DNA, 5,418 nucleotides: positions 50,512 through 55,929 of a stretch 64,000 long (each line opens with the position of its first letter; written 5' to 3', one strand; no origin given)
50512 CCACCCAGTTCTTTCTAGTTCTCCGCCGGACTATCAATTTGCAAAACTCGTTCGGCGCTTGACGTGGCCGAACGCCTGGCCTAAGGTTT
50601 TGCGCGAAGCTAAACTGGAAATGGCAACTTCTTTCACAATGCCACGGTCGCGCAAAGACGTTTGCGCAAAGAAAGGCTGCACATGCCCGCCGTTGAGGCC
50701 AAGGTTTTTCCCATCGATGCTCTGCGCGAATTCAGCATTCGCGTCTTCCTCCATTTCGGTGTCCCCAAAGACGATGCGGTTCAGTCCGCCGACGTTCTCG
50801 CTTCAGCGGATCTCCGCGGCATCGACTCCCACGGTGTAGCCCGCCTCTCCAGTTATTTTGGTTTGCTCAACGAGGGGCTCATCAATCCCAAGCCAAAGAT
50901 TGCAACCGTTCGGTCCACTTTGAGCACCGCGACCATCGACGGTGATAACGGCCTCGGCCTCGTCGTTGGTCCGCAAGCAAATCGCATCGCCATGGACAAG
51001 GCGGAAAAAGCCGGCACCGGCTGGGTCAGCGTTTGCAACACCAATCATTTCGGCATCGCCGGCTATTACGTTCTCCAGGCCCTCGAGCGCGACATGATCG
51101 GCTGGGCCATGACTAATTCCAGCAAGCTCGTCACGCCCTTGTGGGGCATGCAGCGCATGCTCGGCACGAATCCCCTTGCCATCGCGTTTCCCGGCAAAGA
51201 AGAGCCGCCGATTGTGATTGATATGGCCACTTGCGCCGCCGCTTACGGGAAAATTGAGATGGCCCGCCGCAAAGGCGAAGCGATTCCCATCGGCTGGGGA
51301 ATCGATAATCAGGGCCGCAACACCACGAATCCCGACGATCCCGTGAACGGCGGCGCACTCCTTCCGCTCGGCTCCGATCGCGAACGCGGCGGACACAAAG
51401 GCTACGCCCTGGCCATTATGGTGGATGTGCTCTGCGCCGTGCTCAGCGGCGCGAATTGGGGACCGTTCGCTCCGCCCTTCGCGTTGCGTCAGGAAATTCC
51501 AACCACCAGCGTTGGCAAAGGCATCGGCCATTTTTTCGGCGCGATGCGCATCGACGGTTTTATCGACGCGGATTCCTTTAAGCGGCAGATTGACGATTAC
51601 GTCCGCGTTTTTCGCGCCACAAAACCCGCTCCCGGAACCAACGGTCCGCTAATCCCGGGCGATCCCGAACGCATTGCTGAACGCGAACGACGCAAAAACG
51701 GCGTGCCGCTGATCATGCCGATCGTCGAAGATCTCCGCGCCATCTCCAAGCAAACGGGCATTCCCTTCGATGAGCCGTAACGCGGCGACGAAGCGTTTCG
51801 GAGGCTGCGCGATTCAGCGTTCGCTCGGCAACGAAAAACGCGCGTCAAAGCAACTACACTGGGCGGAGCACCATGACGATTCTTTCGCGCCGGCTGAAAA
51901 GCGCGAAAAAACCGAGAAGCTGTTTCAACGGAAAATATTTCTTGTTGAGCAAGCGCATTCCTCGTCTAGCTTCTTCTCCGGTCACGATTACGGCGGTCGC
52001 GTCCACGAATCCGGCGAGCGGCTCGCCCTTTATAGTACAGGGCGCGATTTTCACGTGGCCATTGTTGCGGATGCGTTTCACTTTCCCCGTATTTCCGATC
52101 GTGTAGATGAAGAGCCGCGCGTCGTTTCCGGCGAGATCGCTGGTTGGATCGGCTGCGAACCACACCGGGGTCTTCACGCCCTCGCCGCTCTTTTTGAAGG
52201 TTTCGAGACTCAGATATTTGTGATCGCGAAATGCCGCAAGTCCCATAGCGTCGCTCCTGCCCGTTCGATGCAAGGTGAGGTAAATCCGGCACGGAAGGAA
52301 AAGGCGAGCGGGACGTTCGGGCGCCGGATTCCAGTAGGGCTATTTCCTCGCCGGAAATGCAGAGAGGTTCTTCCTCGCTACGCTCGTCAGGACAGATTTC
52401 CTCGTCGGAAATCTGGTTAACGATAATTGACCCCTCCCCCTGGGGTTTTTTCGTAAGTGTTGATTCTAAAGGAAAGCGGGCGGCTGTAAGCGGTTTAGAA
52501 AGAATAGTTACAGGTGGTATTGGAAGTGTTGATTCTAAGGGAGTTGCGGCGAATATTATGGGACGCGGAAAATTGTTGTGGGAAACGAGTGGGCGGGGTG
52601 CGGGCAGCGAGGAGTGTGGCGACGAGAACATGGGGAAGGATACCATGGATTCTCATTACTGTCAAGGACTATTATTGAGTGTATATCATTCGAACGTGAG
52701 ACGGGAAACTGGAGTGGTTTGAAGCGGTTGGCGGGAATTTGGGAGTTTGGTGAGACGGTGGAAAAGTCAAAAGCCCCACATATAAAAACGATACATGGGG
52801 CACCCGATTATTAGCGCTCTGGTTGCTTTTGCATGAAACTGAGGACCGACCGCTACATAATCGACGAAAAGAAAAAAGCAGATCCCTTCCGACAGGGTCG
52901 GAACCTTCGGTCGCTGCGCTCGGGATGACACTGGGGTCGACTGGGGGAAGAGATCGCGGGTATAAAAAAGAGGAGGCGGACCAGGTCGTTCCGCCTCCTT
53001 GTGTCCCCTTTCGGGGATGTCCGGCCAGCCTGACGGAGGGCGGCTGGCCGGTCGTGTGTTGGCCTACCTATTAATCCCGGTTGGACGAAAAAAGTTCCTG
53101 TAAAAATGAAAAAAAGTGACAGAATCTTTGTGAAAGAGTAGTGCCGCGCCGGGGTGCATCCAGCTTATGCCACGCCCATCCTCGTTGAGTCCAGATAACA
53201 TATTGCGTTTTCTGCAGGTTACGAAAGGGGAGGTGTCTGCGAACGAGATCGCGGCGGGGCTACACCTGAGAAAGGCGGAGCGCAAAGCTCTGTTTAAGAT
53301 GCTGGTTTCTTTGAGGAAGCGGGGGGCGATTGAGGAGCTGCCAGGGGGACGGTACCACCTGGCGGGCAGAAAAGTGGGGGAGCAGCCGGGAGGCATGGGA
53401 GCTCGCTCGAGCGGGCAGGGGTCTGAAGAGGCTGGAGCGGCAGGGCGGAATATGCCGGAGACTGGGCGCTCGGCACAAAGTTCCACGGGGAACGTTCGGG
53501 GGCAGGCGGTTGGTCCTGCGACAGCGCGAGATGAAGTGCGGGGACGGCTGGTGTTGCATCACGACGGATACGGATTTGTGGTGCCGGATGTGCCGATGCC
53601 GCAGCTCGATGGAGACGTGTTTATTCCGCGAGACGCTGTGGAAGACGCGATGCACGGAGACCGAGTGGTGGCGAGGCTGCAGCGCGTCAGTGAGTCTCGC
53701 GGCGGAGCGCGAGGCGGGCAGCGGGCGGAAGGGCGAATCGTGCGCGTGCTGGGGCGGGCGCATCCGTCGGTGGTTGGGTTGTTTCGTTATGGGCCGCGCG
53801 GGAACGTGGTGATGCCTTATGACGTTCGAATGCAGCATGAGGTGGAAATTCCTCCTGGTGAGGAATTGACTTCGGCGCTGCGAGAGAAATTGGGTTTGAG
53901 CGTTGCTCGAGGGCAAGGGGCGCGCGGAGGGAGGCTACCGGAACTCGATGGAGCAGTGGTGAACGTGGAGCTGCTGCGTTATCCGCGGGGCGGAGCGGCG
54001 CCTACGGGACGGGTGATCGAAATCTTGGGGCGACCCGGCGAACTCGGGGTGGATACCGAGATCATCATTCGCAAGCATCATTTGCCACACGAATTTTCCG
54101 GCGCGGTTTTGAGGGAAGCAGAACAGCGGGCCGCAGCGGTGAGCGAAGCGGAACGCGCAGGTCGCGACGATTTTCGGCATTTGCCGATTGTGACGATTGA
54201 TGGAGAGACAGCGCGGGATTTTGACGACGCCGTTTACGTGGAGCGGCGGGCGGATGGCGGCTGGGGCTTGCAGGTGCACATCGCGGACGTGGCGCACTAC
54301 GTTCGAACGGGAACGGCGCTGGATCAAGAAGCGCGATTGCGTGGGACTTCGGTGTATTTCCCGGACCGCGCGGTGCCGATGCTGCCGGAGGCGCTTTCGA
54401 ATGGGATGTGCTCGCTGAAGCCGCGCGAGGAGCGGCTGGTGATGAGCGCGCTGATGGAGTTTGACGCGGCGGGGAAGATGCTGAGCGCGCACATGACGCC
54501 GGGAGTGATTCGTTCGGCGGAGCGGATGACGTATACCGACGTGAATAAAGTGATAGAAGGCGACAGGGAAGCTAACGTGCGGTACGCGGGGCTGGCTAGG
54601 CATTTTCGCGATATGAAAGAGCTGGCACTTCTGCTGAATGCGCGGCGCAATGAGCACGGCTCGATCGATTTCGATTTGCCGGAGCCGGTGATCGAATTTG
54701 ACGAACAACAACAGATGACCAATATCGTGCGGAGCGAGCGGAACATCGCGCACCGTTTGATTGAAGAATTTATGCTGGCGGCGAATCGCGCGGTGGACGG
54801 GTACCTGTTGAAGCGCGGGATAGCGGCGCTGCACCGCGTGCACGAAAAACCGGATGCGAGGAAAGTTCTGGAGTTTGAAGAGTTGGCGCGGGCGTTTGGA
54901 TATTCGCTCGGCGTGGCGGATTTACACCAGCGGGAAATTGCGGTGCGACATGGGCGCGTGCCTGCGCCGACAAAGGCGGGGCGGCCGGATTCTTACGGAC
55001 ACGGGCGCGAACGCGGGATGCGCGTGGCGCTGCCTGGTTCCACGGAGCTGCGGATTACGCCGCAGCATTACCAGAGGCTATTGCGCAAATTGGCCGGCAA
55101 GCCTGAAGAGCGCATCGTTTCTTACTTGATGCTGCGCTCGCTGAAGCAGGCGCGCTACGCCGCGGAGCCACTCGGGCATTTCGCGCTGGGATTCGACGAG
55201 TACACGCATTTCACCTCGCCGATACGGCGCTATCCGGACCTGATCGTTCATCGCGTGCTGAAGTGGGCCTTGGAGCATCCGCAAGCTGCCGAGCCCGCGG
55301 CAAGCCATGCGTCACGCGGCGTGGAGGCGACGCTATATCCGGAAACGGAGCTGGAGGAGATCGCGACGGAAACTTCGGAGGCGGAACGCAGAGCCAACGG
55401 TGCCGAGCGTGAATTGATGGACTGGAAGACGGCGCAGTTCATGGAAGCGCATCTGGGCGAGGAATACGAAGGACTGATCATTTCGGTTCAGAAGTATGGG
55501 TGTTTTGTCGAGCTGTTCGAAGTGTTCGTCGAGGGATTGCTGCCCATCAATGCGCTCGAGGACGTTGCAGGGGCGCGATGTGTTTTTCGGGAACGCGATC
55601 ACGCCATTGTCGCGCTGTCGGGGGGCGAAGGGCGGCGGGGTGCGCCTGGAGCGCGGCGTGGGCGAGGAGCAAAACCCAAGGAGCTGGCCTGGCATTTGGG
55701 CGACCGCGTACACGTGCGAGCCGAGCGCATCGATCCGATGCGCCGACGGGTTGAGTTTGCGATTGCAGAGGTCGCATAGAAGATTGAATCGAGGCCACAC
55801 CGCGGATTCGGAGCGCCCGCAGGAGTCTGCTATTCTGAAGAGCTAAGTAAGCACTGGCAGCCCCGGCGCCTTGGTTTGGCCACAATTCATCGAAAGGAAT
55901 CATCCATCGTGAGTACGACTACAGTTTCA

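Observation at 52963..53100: Candidate three-hairpin small RNA with an anti-Shine-Dalgarno loop, divergent from RNase R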

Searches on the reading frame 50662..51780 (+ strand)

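Call 33: search_protein_families(library=pfam, proteins=[window:50662-51780:+], max_evalue=0.01)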
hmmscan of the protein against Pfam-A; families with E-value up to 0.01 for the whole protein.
window:50662-51780:+ (372 aa): 1 family
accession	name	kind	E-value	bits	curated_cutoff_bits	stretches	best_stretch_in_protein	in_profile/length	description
PF02615.19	Ldh_2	-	4.5e-119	397.9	38.8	1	17-358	2-332/333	Malate/L-lactate dehydrogenase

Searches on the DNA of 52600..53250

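Call 7: search_rna_families(source=window, start=52600, end=53250, threshold=evalue, max_evalue=10, show_alignments=3)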
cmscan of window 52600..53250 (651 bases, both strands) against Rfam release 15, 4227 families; matches with E-value up to 10: 6.
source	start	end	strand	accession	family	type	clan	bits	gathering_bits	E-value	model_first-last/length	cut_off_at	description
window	52949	53014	+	RF03417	mir-343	Gene; miRNA;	-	19.2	70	0.23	1-70/70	no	mir-343 microRNA precursor family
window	53007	53050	-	RF03006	M23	Gene; sRNA;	-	18.4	41.2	0.87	1-53/53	no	M23 RNA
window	52961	53009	-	RF03493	mir-1281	Gene; miRNA;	-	17.9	70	3.6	1-54/54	no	mir-1281 microRNA precursor family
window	52965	53065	-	RF02241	Xoo2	Gene; sRNA;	-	16.6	45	1.2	1-78/78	no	Xanthomonadaceae sRNA Xoo2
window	52778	52881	-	RF00405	SNORA44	Gene; snRNA; snoRNA; HACA-box;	CL00036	14.4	55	2.4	1-131/131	no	Small nucleolar RNA SNORA44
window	52960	53054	+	RF01867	CC2171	Gene; sRNA;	-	11.3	75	6.6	1-159/159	no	caulobacter sRNA CC2171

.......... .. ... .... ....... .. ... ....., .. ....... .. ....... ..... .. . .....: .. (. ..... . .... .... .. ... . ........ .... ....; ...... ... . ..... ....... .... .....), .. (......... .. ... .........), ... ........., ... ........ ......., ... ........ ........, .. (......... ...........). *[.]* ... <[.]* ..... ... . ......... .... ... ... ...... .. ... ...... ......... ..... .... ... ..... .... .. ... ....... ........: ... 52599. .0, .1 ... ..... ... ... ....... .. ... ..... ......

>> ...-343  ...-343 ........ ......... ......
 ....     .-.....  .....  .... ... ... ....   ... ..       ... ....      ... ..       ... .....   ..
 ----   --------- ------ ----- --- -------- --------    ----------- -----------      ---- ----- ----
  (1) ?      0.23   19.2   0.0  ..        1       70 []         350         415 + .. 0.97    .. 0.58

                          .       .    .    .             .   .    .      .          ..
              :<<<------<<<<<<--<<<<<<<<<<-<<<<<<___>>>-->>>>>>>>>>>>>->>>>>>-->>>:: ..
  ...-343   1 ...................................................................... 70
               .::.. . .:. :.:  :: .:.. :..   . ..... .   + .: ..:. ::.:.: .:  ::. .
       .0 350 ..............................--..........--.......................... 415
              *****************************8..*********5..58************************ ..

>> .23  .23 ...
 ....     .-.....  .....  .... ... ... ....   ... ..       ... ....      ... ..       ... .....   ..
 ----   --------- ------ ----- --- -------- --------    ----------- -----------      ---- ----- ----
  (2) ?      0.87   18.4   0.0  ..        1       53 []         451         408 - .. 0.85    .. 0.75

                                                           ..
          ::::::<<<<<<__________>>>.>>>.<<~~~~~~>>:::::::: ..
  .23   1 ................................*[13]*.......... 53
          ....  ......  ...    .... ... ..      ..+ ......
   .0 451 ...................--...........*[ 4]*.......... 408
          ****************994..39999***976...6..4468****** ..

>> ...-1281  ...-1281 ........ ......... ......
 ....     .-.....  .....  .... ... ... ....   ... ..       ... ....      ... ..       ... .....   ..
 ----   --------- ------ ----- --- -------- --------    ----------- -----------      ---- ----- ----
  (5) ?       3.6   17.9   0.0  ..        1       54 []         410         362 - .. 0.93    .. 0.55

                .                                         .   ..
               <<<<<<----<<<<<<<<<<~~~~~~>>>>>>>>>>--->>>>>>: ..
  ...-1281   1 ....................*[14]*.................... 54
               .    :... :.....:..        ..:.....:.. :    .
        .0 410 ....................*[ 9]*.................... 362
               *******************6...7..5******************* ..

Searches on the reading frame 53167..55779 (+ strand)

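Call 33: search_protein_families(library=pfam, proteins=[window:53167-55779:+], max_evalue=0.01)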
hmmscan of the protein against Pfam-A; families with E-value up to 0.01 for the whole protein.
window:53167-55779:+ (870 aa): 5 families
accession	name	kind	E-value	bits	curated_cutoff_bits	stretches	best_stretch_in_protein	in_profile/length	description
PF00773.25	RNB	-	9.8e-109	364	29.3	1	333-703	1-325/326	RNB domain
PF17876.7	CSD2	-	2.7e-23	82.2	26.2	2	261-311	25-74/74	Cold shock domain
PF08206.17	OB_RNB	-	3.3e-14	52.7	24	1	126-183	1-53/58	Ribonuclease B OB domain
PF00575.29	S1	-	3e-05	24.8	22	1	763-812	4-41/74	S1 RNA binding domain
PF17849.7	OB_Dis3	-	0.0035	17.8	22.8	0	260-304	32-76/77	Dis3-like cold-shock domain 2 (CSD2)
